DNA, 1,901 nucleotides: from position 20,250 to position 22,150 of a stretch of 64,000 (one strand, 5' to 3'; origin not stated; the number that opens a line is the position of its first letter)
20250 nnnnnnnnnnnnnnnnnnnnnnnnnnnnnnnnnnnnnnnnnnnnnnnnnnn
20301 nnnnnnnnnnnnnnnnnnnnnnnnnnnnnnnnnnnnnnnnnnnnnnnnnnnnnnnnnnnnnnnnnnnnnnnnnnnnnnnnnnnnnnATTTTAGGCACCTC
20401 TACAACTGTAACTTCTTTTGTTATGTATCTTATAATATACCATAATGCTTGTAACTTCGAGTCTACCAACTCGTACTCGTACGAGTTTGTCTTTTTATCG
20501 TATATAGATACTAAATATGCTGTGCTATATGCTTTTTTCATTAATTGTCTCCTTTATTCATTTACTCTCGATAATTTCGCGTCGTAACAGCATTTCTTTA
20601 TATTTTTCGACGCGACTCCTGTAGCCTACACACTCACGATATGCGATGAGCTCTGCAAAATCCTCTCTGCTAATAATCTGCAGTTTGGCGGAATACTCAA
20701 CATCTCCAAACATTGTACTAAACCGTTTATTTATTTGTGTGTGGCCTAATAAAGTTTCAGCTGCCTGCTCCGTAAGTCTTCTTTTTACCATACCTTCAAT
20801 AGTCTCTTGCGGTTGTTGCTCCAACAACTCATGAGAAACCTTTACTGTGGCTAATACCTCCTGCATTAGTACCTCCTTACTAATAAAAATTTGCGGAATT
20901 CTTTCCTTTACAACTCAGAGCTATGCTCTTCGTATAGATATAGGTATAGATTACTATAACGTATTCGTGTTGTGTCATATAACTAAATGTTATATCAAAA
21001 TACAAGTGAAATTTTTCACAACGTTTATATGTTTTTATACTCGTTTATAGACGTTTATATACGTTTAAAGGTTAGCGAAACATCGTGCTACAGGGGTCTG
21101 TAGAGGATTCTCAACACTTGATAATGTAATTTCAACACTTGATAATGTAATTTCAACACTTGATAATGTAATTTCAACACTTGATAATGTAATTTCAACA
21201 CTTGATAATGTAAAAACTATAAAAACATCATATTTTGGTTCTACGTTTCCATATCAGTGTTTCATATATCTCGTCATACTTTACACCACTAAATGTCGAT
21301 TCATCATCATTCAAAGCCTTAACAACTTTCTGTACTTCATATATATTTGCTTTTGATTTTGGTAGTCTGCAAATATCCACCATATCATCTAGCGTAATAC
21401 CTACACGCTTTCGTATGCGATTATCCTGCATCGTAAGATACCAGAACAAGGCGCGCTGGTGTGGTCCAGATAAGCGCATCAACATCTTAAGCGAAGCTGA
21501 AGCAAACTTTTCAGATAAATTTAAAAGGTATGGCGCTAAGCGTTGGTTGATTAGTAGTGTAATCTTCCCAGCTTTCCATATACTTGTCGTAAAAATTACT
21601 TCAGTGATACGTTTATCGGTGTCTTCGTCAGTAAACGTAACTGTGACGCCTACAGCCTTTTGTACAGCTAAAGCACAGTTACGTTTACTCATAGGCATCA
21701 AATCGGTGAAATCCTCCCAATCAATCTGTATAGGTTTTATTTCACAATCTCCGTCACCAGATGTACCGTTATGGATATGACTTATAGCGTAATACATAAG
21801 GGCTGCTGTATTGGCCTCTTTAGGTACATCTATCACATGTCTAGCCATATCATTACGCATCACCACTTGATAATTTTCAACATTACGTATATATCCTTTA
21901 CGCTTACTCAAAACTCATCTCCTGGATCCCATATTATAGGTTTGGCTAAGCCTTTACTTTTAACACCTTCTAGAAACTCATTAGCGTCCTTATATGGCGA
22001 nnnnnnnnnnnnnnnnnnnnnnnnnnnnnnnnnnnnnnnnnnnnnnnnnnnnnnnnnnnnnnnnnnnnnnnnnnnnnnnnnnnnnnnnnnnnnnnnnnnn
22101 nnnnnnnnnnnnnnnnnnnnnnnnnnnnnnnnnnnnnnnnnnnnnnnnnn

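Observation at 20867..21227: Iteron array plus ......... repeats in a 360-bp AT-rich spacer: candidate replication origin or operator cluster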

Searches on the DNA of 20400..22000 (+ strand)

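Call 4: search_dna_similar(query=window:20400-22000:+, collection=phages, mode=near, max_rows=30)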
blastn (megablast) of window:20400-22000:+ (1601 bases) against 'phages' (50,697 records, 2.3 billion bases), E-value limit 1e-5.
No match.

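Call 91: search_rna_families(source=window, start=20400, end=21700, threshold=evalue, max_evalue=1)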
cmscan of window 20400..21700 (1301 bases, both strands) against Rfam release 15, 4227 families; matches with E-value up to 1: 1.
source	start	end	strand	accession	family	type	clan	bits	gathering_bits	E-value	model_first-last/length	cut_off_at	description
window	21048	21086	-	RF00556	L19_leader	Cis-reg; leader;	-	19.8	36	0.33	1-42/42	no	Ribosomal protein L19 leader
